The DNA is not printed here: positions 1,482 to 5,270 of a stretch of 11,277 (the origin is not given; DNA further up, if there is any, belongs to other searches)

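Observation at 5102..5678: STAS-fold gene sits 75 bp upstream of, and co-oriented with, the giant patatin gene, so a probable operon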

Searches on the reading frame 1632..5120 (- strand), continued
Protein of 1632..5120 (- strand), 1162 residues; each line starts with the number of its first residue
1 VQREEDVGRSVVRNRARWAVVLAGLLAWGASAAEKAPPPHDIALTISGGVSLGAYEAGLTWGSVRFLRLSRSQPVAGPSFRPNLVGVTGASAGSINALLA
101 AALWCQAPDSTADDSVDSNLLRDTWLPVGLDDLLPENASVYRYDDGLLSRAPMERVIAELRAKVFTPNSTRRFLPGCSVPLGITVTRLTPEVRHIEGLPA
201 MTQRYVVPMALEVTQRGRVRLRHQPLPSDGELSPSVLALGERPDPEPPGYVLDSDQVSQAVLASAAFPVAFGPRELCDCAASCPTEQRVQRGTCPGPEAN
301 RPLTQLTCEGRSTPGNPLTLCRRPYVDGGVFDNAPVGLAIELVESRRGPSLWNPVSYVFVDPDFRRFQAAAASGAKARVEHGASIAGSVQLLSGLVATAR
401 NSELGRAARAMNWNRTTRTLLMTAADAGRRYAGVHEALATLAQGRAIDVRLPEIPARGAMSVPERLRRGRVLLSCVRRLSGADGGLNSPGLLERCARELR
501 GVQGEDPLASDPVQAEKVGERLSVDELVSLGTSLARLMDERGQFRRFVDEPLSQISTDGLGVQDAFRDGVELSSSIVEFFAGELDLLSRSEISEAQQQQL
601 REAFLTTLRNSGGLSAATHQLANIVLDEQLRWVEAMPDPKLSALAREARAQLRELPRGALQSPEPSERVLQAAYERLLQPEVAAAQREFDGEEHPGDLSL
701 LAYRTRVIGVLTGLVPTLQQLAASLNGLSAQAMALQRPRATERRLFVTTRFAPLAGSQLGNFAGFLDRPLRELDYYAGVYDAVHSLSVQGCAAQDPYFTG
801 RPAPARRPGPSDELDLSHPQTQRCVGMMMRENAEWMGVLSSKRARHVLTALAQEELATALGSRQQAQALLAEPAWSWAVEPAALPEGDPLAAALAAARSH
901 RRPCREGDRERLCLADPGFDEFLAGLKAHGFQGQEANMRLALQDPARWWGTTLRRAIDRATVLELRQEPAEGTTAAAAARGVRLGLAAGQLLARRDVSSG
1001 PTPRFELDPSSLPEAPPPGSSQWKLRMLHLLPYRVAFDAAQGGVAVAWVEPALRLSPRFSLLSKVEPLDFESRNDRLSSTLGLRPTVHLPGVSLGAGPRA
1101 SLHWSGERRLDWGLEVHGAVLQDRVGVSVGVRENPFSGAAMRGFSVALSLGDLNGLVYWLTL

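Call 33: find_encoding_contigs(protein=P0283, flank=6000, max_places=2)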
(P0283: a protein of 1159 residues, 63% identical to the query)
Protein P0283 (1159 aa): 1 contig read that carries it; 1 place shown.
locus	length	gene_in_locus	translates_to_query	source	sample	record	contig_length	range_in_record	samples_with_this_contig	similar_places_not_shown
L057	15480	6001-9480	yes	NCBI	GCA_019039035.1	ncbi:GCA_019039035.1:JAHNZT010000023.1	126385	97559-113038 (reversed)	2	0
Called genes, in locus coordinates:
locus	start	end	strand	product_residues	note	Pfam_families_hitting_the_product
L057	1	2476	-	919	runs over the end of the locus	-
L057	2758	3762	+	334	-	-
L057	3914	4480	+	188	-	PF00210:Ferritin, PF02915:Rubrerythrin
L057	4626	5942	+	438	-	-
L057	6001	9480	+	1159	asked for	PF01734:Patatin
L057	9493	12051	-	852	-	PF19313:DUF5916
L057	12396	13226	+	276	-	PF12146:Hydrolase_4, PF12697:Abhydrolase_6 (faint)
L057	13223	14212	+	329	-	PF00561:Abhydrolase_1 (weak)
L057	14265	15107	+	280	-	-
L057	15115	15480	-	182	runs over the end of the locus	PF00583:Acetyltransf_1 (weak)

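Call 35: find_encoding_contigs(protein=P0312, flank=6000, max_places=1)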
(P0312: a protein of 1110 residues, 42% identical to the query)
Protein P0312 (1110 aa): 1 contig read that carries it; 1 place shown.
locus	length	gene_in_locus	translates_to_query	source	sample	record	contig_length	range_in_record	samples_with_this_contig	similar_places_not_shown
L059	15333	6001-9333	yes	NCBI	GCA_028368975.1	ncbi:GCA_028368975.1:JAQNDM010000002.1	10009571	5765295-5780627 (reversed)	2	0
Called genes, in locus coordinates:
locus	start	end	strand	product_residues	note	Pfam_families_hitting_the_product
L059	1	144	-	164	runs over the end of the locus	PF10698:DUF2505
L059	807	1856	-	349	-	PF00069:Pkinase, PF01636:APH (weak), PF07714:PK_Tyr_Ser-Thr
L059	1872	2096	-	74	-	-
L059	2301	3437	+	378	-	PF01609:DDE_Tnp_1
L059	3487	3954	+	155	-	-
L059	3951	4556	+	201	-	-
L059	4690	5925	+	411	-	PF05977:MFS_3, PF07690:MFS_1, PF00083:Sugar_tr, PF07690:MFS_1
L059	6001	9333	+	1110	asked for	PF01734:Patatin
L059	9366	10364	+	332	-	PF00561:Abhydrolase_1, PF12146:Hydrolase_4, PF12697:Abhydrolase_6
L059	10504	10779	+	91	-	-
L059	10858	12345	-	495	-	PF00675:Peptidase_M16, PF05193:Peptidase_M16_C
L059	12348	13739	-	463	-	PF00675:Peptidase_M16, PF05193:Peptidase_M16_C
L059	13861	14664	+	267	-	PF13828:DUF4190 (weak)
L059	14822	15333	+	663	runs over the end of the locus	PF00069:Pkinase, PF01636:APH (faint), PF07714:PK_Tyr_Ser-Thr, PF06293:Kdo (weak), PF00072:Response_reg, PF00211:Guanylate_cyc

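Call 36: find_encoding_contigs(protein=P0351, flank=6000, max_places=1)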
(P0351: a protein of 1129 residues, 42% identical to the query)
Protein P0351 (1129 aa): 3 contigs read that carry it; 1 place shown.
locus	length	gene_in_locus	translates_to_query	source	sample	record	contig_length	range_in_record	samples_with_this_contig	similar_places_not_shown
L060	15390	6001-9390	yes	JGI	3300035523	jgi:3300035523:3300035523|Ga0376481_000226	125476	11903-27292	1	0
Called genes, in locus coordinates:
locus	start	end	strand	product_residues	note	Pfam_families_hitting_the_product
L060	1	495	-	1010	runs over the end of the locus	PF00128:Alpha-amylase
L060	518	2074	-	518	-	PF02446:Glyco_hydro_77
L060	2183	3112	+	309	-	PF00749:tRNA-synt_1c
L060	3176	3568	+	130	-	-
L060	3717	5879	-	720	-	PF01432:Peptidase_M3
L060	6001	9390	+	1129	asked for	PF01734:Patatin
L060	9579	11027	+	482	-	-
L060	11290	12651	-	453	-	-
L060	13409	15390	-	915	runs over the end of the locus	PF05170:AsmA, PF05359:DUF748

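Call 61: find_related_loci(query=A3, collection=metagenome_contigs, flank=8000)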
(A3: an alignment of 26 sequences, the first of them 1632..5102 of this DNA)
Query A3 (1156 aa) in metagenome_contigs; peptide patterns used: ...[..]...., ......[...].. (x = any residue, [..] = any of these).
600 stretches matched a pattern (row limit reached: there are more); 486 encode a relative of the query (tblastn E <= 1e-3); the best 80 are kept; 80 distinct loci.
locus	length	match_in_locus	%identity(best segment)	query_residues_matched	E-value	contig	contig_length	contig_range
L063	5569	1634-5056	77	2-1156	0e+0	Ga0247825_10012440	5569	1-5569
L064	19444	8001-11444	79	9-1156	0e+0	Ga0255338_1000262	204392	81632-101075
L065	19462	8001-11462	79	2-1155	0e+0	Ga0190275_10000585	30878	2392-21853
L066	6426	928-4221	44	37-1156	0e+0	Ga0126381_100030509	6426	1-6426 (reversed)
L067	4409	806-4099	44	37-1156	0e+0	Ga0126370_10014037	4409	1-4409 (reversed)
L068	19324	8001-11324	42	24-1154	0e+0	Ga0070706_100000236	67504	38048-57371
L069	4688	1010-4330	43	34-1154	0e+0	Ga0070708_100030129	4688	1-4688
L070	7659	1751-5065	43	36-1154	0e+0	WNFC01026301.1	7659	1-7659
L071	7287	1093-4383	42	36-1154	0e+0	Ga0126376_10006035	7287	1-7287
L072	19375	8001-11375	41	12-1154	0e+0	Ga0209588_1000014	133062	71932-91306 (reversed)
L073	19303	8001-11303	44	31-1155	0e+0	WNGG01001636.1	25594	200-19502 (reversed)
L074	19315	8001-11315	42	36-1154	0e+0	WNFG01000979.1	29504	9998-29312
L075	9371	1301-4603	43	31-1155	0e+0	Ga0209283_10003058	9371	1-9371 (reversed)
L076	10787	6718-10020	43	31-1155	0e+0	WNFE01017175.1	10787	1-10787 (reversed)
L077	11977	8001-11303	44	31-1155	0e+0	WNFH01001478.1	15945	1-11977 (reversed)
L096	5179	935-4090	39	36-1156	0e+0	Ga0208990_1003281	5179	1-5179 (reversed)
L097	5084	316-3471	39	36-1156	0e+0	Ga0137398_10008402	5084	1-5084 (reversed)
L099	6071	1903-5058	39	36-1156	0e+0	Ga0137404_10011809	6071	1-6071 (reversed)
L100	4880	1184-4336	39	36-1156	0e+0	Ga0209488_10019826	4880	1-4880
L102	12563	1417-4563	39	32-1156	0e+0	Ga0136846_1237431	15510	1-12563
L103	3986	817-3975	37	36-1156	0e+0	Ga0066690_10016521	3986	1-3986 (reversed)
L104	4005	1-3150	38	39-1156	0e+0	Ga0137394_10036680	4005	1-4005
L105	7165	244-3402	38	36-1156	0e+0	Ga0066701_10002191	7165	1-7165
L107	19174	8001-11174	38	30-1156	0e+0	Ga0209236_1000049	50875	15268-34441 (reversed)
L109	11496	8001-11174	39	30-1156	0e+0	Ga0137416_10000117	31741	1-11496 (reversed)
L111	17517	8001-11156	40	36-1156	1e-180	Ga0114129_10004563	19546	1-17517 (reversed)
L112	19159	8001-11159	37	36-1156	0e+0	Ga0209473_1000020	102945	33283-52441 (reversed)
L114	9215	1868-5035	38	32-1156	1e-178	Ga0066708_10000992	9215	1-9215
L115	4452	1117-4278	38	34-1156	0e+0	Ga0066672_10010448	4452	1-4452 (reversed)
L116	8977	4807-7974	38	32-1156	4e-172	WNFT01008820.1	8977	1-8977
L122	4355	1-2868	38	141-1156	6e-162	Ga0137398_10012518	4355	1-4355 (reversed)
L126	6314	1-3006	35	94-1156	2e-149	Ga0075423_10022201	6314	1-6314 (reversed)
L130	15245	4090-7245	39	36-1156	0e+0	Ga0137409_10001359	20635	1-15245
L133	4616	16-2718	37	197-1156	3e-146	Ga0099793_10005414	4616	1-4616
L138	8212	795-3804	38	36-1156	3e-127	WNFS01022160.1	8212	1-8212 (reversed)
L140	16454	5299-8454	39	36-1156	0e+0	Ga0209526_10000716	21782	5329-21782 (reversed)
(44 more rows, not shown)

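Call 70: search_protein_families(library=padloc, proteins=[window:1632-5102:-], max_evalue=0.01)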
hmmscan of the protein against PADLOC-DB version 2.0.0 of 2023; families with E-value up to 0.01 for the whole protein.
window:1632-5102:- (1156 aa): 0 families
